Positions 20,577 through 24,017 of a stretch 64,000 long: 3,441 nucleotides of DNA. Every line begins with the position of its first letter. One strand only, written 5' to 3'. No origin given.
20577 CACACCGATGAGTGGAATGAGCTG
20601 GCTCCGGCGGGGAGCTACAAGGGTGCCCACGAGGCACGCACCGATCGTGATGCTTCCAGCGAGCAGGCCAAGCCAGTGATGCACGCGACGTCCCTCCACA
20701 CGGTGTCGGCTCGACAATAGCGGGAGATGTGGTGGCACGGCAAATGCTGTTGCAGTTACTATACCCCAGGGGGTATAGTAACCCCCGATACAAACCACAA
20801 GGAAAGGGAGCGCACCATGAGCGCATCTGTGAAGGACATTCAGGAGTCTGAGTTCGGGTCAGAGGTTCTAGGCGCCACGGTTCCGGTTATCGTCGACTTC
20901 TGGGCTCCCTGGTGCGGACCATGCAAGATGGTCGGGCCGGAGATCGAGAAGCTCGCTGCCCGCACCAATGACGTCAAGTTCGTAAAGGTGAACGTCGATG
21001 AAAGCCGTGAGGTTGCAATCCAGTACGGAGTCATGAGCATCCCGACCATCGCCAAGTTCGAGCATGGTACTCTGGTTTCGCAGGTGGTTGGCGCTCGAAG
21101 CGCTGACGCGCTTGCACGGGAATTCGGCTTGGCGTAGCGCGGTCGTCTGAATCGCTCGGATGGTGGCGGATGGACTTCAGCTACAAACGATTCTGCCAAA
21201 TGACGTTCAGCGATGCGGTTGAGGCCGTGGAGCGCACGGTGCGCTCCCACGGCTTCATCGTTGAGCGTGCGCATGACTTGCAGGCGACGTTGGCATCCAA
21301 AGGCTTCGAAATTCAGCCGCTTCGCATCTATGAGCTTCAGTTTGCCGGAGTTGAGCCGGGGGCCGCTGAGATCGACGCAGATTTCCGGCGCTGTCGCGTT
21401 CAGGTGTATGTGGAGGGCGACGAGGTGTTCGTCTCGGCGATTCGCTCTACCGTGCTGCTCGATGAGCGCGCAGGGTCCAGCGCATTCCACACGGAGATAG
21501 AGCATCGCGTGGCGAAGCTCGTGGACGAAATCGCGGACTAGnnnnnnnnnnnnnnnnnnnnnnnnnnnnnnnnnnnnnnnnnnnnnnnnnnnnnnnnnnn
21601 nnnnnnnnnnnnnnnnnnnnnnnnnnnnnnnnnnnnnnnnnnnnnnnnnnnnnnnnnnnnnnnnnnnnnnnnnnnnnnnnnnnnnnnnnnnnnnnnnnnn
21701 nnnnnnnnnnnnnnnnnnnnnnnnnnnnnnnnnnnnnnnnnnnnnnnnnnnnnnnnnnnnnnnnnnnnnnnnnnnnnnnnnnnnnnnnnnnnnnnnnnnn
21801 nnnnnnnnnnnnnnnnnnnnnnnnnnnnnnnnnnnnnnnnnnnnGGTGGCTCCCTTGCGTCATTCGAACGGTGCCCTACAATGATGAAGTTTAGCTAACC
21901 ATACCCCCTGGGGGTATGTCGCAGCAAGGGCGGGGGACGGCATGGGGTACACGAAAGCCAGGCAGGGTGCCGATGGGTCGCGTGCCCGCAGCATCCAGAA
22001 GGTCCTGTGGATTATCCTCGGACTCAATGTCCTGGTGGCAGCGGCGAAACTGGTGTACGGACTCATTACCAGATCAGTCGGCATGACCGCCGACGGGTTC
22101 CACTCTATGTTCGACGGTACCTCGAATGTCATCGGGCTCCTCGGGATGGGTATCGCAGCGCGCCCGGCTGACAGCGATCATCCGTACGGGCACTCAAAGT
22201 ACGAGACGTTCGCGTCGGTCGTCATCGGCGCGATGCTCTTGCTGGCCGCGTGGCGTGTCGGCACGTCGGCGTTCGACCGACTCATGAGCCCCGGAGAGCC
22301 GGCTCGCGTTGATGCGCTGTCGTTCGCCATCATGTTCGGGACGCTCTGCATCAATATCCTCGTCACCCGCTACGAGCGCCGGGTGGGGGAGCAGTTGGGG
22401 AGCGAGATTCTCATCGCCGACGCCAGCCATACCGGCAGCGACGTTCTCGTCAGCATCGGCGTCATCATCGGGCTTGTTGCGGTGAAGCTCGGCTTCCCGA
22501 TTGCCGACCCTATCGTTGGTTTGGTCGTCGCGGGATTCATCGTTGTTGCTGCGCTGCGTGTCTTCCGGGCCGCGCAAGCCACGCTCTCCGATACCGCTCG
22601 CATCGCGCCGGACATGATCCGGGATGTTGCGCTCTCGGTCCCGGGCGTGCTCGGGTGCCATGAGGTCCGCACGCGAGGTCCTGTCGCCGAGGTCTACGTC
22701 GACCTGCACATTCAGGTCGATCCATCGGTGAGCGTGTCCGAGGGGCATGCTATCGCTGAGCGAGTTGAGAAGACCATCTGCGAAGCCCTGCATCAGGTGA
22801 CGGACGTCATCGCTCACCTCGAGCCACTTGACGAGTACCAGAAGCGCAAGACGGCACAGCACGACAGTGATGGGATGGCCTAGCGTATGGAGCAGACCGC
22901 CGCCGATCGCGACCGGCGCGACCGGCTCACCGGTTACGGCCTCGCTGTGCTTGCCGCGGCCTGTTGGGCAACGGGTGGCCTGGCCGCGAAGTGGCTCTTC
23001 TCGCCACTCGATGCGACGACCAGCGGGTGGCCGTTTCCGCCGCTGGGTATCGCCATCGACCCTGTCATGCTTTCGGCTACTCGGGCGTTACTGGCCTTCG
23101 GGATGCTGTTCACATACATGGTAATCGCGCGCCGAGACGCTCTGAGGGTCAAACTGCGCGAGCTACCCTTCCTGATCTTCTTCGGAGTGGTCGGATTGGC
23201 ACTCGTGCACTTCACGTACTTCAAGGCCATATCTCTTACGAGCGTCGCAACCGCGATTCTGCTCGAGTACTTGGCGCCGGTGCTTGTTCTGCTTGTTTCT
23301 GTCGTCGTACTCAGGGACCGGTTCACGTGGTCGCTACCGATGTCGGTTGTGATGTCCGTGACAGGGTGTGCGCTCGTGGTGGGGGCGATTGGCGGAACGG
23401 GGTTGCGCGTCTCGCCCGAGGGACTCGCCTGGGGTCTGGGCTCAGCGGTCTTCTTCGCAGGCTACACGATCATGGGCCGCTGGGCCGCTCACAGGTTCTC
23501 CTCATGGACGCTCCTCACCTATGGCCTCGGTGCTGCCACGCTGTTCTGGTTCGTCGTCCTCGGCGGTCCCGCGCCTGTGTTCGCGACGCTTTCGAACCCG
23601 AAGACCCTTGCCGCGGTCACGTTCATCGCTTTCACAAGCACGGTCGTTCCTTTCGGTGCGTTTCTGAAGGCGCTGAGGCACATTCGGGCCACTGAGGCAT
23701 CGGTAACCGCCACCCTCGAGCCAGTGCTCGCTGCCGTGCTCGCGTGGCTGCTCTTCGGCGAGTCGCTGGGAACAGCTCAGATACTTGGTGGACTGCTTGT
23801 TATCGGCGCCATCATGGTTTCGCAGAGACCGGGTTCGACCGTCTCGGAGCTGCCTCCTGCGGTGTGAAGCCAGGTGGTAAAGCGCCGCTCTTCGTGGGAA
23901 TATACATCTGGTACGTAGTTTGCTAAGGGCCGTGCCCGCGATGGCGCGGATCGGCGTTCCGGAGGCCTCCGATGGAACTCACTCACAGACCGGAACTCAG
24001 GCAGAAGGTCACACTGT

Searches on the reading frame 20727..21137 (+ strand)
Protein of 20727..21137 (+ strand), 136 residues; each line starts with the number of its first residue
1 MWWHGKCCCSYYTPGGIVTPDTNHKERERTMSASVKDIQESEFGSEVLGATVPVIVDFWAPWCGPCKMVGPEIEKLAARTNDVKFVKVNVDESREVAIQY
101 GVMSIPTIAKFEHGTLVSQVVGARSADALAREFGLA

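Call 3: search_protein_families(library=pfam, proteins=[window:20727-21137:+], max_evalue=0.01)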
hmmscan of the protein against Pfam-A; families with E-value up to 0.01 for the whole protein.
window:20727-21137:+ (136 aa): 8 families
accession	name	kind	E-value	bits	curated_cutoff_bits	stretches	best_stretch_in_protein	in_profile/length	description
PF00085.26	Thioredoxin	-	1.8e-28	99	23.5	1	35-131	2-99/103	Thioredoxin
PF13098.12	Thioredoxin_2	-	3.6e-08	34.1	27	1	52-131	6-102/104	Thioredoxin-like domain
PF13905.12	Thioredoxin_8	-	4e-06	27.5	27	1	53-97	3-50/94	Thioredoxin-like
PF00578.27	AhpC-TSA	-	0.00019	21.8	26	1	46-95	22-72/124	AhpC/TSA family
PF08534.16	Redoxin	-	0.00024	21.4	26.6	1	53-95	30-75/148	Redoxin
PF14595.12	Thioredoxin_9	-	0.00024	21.4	25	1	47-114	38-107/129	Thioredoxin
PF13192.12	Thioredoxin_3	-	0.00075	19.9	24.8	1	61-108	8-53/76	Thioredoxin domain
PF04756.19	OST3_OST6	-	0.0082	16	27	0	63-112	46-103/294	OST3 / OST6 family, transporter family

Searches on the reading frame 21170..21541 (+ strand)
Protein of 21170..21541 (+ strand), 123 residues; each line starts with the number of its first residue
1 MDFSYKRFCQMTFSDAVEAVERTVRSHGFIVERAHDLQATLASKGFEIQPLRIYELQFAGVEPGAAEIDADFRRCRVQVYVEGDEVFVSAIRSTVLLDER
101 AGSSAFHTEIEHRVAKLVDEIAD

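Call 3: search_protein_families(library=pfam, proteins=[window:21170-21541:+], max_evalue=0.01)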
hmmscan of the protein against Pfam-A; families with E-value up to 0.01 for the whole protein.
window:21170-21541:+ (123 aa): 0 families

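Call 21: search_protein_families(library=ncbifam, proteins=[window:21170-21541:+], max_evalue=0.01)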
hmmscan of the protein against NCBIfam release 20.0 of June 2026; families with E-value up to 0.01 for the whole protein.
window:21170-21541:+ (123 aa): 0 families

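Call 28: search_protein_families(library=pfam, proteins=[window:21170-21541:+], max_evalue=10)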
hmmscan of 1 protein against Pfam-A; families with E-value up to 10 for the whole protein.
window:21170-21541:+ (123 aa): 1 family
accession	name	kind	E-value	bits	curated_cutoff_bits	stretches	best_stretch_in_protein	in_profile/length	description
PF03625.19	DUF302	-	0.29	11.5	23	0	35-55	1-22/63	Domain of unknown function DUF302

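Call 29: search_solved_structures(query=window:21170-21541:+, max_evalue=10, show_alignments=2)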
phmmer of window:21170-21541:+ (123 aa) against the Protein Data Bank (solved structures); distinct sequences matched with E-value up to 10: 1.
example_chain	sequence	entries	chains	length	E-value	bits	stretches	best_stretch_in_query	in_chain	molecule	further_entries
2i3o_A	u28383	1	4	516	0.84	13.1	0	28-51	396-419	Gamma-glutamyltransferase related protein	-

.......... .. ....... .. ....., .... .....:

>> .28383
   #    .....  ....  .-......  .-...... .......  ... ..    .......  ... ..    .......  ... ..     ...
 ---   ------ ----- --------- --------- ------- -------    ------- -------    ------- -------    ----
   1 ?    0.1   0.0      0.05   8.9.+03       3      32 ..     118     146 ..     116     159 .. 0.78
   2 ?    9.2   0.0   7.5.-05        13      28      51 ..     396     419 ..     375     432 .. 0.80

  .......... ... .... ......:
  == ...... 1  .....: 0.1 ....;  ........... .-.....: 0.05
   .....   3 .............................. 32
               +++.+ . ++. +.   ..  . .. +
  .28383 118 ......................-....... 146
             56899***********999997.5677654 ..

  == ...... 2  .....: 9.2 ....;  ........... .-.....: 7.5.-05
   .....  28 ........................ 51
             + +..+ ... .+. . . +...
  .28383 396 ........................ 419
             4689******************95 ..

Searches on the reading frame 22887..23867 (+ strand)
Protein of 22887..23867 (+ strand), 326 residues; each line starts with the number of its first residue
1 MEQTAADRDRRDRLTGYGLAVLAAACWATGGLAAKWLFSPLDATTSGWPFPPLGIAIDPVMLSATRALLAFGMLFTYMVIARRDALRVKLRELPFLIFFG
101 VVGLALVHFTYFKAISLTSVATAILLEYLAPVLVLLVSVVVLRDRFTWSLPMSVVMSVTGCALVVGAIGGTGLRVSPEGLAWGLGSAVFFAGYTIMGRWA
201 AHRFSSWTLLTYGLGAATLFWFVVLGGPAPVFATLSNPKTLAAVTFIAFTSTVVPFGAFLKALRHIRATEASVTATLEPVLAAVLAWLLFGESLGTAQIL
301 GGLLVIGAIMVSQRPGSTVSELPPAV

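Call 3: search_protein_families(library=pfam, proteins=[window:22887-23867:+], max_evalue=0.01)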
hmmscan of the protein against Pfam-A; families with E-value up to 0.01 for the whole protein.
window:22887-23867:+ (326 aa): 2 families
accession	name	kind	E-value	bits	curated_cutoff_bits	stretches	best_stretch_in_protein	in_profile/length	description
PF00892.27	EamA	-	1.1e-38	133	28.2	2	179-311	3-132/135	EamA-like transporter family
PF06027.18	SLC35F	-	0.0018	18.3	21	1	73-175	50-154/299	Solute carrier family 35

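Call 21: search_protein_families(library=ncbifam, proteins=[window:22887-23867:+], max_evalue=0.01)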
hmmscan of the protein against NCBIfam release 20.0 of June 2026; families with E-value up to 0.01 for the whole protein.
window:22887-23867:+ (326 aa): 5 families
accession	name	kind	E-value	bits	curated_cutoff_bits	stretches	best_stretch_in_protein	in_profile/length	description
TIGR00950.1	2A78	equivalog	2.1e-32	112.6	230.2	1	63-309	20-263/264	carboxylate/amino acid/amine transporter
NF050091.1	ArAmAcExpYddG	equivalog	8.6e-17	61.6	300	2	57-219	30-191/285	aromatic amino acid exporter YddG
NF007823.0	PRK10532.1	equivalog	3.3e-08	33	354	1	68-312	47-279/295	threonine/homoserine exporter RhtA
NF008432.0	PRK11272.1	equivalog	1.7e-05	24.2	270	1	234-311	207-284/294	drug/metabolite exporter YedA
NF008676.0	PRK11689.1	equivalog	6.8e-05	22.1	194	1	125-309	98-284/297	aromatic amino acid DMT transporter YddG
